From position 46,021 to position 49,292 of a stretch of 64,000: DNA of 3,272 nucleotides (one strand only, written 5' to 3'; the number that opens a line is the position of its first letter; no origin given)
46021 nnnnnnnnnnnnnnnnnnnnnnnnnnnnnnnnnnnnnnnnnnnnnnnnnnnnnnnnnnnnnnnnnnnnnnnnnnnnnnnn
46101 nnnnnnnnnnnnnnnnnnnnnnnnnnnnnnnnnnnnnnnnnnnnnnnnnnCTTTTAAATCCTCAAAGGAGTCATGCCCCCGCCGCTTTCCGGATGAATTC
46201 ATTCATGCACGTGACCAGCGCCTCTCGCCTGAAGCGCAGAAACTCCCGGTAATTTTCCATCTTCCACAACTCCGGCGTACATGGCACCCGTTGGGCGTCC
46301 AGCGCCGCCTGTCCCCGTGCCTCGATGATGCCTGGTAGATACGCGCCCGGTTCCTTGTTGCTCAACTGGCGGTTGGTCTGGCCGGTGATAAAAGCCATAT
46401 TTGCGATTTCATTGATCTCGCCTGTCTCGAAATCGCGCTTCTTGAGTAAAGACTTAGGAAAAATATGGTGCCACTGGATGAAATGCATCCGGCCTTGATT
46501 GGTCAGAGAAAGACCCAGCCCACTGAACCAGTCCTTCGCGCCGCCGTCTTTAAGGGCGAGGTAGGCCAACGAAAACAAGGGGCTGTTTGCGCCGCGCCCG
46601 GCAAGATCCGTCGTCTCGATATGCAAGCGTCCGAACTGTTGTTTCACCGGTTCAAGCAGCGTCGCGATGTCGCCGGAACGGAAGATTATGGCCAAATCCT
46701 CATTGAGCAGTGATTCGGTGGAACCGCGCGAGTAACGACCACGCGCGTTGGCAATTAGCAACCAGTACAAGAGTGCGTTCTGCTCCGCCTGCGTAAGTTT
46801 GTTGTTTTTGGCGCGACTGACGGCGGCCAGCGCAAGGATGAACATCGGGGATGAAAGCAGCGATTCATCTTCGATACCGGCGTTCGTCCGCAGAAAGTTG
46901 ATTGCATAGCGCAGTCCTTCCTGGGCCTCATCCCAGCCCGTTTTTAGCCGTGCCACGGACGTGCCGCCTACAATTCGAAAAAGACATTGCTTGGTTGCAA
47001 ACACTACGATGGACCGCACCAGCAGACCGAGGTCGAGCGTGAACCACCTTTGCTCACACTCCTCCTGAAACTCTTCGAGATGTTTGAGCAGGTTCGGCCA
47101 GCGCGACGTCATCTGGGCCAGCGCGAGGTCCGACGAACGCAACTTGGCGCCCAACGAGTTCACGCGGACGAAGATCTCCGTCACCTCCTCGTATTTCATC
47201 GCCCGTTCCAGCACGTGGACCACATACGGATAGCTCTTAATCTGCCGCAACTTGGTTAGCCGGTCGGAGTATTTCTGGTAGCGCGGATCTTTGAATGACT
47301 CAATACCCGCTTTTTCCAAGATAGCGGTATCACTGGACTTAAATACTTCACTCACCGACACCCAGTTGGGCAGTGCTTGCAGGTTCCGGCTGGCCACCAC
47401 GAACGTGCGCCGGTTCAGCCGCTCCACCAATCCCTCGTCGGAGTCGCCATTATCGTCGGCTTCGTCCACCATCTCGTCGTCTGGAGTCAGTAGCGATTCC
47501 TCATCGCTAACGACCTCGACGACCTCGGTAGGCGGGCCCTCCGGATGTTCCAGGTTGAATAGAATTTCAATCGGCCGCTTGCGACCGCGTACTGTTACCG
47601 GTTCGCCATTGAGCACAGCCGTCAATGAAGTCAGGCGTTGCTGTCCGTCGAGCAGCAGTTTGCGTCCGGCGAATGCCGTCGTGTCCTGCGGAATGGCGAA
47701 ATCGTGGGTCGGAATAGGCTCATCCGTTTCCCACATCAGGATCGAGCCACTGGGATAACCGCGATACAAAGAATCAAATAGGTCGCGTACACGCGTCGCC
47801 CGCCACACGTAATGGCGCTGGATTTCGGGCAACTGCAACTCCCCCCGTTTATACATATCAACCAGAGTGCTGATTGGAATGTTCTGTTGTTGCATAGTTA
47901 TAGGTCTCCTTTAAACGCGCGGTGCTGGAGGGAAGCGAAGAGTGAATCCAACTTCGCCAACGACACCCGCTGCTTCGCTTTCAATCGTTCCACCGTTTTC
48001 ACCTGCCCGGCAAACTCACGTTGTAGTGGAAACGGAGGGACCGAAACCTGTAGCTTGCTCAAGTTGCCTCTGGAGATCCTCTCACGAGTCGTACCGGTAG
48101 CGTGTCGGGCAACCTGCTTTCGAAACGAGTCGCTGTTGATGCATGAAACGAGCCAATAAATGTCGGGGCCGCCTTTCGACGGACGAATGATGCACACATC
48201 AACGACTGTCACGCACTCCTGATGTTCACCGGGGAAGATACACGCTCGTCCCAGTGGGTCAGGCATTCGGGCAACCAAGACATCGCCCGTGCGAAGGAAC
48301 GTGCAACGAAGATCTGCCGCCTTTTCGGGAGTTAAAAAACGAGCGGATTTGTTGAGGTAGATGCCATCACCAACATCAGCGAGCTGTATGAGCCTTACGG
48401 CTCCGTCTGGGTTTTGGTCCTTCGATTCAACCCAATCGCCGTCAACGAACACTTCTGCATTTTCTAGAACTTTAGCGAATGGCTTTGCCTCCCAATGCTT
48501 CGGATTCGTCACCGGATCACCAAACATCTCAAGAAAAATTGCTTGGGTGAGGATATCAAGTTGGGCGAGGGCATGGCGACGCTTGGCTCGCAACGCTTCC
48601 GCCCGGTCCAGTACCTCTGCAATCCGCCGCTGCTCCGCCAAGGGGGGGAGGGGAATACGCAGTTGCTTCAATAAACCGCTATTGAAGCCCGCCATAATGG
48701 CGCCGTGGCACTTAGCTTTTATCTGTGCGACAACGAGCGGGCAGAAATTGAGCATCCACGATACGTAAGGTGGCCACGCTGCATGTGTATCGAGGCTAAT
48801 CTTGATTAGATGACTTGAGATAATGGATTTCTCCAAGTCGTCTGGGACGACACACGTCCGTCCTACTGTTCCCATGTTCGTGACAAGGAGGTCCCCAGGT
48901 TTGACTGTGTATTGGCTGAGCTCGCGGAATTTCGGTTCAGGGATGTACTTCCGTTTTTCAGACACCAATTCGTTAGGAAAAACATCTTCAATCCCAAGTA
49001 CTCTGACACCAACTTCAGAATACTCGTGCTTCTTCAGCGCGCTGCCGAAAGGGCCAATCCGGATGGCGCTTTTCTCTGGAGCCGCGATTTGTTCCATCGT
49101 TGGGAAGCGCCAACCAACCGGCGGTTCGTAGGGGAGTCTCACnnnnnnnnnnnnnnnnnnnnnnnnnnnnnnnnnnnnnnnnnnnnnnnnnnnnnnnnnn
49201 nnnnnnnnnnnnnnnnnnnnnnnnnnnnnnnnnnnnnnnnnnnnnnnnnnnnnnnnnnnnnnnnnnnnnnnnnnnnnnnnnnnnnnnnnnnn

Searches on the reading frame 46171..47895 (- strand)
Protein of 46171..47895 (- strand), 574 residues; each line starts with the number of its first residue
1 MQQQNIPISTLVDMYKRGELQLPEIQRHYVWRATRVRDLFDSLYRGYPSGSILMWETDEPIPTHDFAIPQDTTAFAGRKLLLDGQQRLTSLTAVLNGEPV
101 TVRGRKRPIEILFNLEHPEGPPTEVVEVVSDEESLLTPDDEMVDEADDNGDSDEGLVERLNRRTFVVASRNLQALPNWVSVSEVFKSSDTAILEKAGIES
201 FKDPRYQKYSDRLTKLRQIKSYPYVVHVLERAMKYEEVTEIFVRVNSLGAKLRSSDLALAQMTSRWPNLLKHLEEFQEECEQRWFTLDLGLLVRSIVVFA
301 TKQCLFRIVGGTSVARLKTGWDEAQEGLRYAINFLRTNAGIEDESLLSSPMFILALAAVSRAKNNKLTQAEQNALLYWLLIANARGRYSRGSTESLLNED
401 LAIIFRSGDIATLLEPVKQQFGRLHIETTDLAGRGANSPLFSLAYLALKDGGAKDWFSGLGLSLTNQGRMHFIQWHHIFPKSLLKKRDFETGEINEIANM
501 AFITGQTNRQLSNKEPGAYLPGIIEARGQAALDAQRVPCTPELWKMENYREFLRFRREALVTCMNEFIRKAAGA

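Call 49: search_protein_families(library=pfam, proteins=[window:46171-47895:-], max_evalue=0.01)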
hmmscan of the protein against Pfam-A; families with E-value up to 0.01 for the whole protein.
window:46171-47895:- (574 aa): 2 families
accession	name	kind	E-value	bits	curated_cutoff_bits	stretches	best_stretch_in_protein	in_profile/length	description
PF03235.19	GmrSD_N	-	2.3e-30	106.7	33.2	1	8-261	1-197/199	GmrSD restriction endonuclease, N-terminal domain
PF07510.16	GmrSD_C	-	0.00064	20.1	23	1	474-515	50-98/138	GmrSD restriction endonucleases, C-terminal domain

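Call 65: search_protein_families(library=padloc, proteins=[window:46171-47895:-], max_evalue=0.001)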
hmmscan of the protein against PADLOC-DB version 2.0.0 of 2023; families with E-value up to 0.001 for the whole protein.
window:46171-47895:- (574 aa): 9 families
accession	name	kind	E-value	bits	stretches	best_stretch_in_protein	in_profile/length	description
PDLC04151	HEC-05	-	7.2e-48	161.7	2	177-568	189-593/600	-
PDLC04709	PDC-M55C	-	3.8e-27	93.1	2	9-98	18-110/554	-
PDLC04150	HEC-05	-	2.2e-22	77.6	2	3-98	5-115/583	-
PDLC04152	HEC-05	-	4.5e-15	53.2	2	19-57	19-61/566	-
PDLC03877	NsnA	-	5.4e-11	40.4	1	2-276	47-214/385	-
PDLC04153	HEC-05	-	5.8e-11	39.3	1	10-58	12-59/621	-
PDLC04157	HEC-06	-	3e-05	20.8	1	2-95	5-89/558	-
PDLC04155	HEC-06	-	5.1e-05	19.9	0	7-92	8-84/562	-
PDLC04027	PD-T4-2_A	-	0.00027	18.1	0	11-96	43-113/363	-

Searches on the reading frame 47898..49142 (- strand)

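Call 49: search_protein_families(library=pfam, proteins=[window:47898-49142:-], max_evalue=0.01)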
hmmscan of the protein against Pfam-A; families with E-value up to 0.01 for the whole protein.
window:47898-49142:- (414 aa): 1 family
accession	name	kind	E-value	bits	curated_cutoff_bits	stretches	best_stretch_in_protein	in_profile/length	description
PF01420.25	Methylase_S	-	1.5e-10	41.9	22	1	76-183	53-154/168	Type I restriction modification DNA specificity domain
